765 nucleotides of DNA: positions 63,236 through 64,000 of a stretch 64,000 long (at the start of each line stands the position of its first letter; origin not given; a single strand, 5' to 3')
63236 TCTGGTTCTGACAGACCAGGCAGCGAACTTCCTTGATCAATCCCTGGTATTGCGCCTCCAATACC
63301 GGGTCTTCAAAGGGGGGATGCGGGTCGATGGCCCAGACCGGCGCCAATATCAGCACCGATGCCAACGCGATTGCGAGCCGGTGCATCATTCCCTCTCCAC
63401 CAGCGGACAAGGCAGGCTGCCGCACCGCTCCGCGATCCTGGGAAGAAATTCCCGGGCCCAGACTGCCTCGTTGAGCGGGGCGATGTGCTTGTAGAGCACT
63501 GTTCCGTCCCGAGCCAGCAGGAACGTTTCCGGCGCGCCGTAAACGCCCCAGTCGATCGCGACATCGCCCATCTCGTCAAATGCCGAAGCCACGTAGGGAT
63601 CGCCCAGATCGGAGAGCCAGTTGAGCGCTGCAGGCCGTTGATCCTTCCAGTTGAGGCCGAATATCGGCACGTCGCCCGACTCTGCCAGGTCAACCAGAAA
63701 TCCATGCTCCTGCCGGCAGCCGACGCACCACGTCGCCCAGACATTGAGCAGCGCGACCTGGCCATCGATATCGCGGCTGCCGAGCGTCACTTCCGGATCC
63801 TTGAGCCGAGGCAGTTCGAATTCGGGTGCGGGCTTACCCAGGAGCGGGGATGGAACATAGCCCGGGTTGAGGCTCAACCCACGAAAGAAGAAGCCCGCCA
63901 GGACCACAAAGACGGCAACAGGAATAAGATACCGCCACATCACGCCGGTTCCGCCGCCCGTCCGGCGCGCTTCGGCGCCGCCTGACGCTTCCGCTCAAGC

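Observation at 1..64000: Window-wide excess of deletion-type pseudogenes: signature of ongoing genome reduction (or of a problematic assembly)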

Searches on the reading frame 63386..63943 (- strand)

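Call 16: search_protein_families(library=pfam, proteins=[window:63386-63943:-], max_evalue=0.01)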
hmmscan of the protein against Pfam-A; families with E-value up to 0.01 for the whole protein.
window:63386-63943:- (185 aa): 3 families
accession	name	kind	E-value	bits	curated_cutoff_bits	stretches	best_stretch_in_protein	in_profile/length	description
PF08534.16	Redoxin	-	6.1e-17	62.2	26.6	1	36-158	3-137/148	Redoxin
PF00578.27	AhpC-TSA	-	2.7e-12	47.2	26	1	36-151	2-123/124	AhpC/TSA family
PF00085.26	Thioredoxin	-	0.0063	16.9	23.5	0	62-99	19-58/103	Thioredoxin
